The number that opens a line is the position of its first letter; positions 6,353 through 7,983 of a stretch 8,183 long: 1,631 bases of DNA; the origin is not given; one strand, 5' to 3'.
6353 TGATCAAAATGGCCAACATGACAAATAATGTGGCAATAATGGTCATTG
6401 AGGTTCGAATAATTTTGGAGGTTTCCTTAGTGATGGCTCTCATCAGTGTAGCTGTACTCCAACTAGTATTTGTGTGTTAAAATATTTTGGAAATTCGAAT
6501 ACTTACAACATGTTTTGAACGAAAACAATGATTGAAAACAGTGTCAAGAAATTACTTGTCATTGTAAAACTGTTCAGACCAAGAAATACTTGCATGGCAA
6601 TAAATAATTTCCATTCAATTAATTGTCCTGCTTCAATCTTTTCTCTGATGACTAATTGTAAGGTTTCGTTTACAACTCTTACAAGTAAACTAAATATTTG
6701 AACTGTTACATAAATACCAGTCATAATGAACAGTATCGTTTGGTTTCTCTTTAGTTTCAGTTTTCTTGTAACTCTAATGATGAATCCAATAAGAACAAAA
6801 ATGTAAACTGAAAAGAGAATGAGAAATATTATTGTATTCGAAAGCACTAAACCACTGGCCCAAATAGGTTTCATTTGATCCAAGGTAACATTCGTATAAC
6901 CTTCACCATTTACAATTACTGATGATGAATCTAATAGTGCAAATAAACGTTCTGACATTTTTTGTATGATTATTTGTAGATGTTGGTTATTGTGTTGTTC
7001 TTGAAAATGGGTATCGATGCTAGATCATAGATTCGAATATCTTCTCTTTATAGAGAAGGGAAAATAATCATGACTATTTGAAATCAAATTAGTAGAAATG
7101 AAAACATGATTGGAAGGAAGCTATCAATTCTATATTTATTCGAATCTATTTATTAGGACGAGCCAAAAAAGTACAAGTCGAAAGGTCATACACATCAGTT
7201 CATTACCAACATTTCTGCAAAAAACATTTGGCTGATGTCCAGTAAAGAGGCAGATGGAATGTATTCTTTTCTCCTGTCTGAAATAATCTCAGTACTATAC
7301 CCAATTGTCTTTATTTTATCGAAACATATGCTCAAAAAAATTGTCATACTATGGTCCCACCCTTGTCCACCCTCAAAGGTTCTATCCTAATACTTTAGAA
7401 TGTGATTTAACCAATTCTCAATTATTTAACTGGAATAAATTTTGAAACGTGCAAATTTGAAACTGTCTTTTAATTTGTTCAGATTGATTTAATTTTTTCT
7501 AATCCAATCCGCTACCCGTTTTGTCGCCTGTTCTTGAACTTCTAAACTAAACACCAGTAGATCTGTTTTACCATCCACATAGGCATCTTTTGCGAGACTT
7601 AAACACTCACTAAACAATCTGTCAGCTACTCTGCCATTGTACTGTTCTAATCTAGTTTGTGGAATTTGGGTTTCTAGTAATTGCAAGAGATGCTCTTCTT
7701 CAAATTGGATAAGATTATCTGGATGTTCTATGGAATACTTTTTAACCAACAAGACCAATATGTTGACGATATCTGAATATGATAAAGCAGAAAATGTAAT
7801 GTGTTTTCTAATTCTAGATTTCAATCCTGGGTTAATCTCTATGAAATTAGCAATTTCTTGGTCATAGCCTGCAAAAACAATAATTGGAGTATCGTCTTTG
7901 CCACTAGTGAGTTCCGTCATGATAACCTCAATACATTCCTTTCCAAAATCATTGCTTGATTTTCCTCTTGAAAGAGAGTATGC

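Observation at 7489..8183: CbbX/SpoVK-type AAA+ ATPase in a eukaryotic context, with a deviant P-loop (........: Ala replaces the second invariant Gly)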

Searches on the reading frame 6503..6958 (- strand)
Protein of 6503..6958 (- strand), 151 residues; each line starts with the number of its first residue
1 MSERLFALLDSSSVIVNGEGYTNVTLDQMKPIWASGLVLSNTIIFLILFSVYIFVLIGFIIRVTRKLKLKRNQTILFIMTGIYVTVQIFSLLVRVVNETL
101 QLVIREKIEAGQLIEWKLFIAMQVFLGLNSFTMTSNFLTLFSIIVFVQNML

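Call 13: search_protein_families(library=pfam, proteins=[window:6503-6958:-], max_evalue=0.01)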
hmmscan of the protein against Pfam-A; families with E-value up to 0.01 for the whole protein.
window:6503-6958:- (151 aa): 0 families

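Call 15: find_encoding_contigs(protein=window:6503-6958:-, flank=10000)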
Protein window:6503-6958:- (151 aa): no gene with exactly this product is on record in the collection.

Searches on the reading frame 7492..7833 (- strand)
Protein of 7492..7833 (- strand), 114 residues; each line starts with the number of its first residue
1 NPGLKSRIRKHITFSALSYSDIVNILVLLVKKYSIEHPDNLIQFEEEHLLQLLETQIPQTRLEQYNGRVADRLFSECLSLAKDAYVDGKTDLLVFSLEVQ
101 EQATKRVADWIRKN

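Call 34: find_homologous_proteins(query=window:7492-7833:-, max_evalue=10)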
Query seq(114 aa): 7 candidates shared short words with the query, none scored E <= 10.
